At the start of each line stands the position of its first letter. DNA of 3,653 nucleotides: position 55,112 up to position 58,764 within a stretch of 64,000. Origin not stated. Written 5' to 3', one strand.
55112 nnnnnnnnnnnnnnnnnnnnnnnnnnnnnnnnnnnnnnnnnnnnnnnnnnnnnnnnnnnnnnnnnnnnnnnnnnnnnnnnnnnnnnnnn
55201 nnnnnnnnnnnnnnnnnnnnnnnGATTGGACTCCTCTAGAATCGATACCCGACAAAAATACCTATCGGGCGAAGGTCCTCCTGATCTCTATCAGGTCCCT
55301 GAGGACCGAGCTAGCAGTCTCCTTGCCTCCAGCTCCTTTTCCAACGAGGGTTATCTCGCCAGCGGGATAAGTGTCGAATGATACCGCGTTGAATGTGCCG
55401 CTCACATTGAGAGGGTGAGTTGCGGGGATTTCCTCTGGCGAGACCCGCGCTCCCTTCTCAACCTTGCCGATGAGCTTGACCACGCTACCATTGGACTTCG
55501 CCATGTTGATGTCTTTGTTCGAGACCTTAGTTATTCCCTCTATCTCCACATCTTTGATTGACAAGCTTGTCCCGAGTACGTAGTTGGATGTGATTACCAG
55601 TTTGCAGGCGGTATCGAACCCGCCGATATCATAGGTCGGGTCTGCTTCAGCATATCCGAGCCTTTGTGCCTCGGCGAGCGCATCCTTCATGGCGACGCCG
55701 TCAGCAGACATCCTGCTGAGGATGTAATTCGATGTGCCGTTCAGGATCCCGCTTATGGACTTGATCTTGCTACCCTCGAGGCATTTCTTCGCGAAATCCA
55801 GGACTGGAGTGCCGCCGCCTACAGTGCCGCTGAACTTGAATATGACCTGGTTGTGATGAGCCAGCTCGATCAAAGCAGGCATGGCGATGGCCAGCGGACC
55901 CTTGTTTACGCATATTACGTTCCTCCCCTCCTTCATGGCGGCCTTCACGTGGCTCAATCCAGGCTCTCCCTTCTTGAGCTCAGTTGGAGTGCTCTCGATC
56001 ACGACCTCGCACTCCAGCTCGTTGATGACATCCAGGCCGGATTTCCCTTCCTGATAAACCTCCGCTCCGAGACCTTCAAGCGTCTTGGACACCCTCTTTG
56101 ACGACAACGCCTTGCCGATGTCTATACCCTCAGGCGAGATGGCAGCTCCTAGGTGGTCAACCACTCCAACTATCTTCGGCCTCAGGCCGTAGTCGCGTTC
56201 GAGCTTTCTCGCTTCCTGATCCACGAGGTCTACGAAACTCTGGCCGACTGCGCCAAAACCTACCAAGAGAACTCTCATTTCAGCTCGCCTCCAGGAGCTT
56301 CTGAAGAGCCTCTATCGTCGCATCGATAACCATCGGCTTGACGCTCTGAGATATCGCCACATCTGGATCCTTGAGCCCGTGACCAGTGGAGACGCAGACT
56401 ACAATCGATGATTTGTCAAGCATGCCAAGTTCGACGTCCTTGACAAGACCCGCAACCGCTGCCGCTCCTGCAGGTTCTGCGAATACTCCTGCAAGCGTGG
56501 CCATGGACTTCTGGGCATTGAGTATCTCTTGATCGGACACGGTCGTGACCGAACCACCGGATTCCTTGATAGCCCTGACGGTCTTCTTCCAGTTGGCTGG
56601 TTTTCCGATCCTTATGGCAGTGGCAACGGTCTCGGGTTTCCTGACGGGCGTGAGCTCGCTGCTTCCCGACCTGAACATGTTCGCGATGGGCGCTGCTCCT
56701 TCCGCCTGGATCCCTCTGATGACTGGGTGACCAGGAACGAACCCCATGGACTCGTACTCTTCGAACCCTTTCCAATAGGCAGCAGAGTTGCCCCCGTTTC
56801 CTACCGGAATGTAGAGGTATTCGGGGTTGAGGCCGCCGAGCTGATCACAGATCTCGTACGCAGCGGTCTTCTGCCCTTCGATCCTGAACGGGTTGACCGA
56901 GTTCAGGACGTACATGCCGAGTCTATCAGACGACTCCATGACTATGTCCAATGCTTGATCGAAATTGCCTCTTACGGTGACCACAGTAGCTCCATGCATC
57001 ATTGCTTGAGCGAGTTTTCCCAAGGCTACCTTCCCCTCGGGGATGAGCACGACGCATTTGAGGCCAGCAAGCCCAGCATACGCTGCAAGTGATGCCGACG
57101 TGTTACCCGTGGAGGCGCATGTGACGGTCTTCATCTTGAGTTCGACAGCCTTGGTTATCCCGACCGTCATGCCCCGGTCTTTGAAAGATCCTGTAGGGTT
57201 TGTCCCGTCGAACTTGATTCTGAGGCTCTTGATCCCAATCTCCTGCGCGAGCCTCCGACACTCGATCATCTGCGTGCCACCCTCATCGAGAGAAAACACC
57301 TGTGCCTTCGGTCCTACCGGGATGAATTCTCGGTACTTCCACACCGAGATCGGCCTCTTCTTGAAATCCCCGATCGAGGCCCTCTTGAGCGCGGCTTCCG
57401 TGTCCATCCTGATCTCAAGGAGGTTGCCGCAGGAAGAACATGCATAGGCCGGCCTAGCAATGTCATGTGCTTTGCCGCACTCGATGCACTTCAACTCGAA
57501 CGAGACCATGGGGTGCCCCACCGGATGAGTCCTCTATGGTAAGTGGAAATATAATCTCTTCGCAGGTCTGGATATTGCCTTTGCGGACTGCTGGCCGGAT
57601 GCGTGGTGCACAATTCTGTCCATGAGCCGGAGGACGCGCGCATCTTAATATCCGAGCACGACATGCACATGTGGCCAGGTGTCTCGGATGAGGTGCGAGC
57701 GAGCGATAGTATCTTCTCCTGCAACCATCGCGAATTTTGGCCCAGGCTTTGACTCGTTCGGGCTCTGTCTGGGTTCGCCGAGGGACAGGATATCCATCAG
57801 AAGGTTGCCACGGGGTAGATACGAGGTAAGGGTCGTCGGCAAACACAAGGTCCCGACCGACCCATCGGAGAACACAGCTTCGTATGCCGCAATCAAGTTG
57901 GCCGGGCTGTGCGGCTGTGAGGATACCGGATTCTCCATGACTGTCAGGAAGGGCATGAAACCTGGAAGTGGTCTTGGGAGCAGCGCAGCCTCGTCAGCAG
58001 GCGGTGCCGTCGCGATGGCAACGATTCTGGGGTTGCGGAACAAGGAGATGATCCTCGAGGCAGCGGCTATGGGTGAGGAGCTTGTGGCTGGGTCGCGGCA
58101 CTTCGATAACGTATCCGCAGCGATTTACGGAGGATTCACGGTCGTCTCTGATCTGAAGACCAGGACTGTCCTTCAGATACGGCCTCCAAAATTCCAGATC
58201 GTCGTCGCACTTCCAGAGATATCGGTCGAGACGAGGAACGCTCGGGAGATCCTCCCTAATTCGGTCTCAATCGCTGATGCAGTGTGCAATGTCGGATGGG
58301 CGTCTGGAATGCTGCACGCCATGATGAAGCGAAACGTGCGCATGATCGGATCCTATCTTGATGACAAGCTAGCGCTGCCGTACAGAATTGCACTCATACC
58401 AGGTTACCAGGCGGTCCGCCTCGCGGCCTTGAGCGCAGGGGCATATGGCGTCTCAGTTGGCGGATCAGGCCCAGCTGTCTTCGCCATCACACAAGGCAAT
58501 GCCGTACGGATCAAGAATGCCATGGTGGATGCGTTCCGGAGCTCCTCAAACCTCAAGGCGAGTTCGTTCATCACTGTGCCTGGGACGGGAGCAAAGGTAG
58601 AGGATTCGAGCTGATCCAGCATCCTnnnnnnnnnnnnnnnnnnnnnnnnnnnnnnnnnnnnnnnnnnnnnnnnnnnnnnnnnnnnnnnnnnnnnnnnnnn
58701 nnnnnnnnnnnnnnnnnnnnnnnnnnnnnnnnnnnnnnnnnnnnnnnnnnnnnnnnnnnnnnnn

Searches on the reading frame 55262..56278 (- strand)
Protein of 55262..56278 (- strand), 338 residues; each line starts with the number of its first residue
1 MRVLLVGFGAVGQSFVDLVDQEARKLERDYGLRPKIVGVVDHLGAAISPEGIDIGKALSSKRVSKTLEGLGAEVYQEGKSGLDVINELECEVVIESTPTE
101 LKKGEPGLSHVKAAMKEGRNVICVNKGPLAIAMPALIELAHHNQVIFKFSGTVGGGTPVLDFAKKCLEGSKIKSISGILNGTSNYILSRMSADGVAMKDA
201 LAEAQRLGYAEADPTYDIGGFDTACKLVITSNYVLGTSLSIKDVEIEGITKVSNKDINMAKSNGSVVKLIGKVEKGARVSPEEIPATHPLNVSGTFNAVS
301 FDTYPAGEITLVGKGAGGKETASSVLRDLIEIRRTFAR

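Call 27: search_protein_families(library=pfam, proteins=[window:55262-56278:-], max_evalue=0.000001)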
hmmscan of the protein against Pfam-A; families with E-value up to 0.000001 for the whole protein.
window:55262-56278:- (338 aa): 1 family
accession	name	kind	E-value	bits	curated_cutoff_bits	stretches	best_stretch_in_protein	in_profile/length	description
PF00742.24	Homoserine_dh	-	5e-60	202.7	22.9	1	158-330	1-173/173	Homoserine dehydrogenase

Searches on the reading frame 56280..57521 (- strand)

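Call 27: search_protein_families(library=pfam, proteins=[window:56280-57521:-], max_evalue=0.000001)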
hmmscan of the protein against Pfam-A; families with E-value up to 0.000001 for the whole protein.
window:56280-57521:- (413 aa): 1 family
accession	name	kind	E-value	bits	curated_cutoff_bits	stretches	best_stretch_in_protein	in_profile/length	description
PF00291.31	PALP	-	1.4e-70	238.4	35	1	77-380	2-295/295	Pyridoxal-phosphate dependent enzyme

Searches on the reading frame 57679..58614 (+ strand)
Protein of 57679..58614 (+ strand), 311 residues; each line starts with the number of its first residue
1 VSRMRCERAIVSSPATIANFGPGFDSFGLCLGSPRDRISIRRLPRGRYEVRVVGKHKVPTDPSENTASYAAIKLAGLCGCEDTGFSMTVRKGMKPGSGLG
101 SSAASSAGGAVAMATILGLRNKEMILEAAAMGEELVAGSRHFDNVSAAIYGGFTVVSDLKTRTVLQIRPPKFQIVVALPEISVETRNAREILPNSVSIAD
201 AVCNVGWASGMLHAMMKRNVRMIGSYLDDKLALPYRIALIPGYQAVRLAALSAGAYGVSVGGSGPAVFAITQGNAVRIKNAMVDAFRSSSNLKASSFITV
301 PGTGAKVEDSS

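Call 68: search_protein_families(library=pfam, proteins=[window:57679-58614:+], max_evalue=0.001)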
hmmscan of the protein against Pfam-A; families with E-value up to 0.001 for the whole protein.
window:57679-58614:+ (311 aa): 2 families
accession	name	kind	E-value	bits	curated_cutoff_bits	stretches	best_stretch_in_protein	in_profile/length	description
PF00288.32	GHMP_kinases_N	-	3.7e-12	46.7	22.3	1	74-152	10-87/87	GHMP kinases N terminal domain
PF08544.19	GHMP_kinases_C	-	5.4e-09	36.8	21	1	211-286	1-83/85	GHMP kinases C terminal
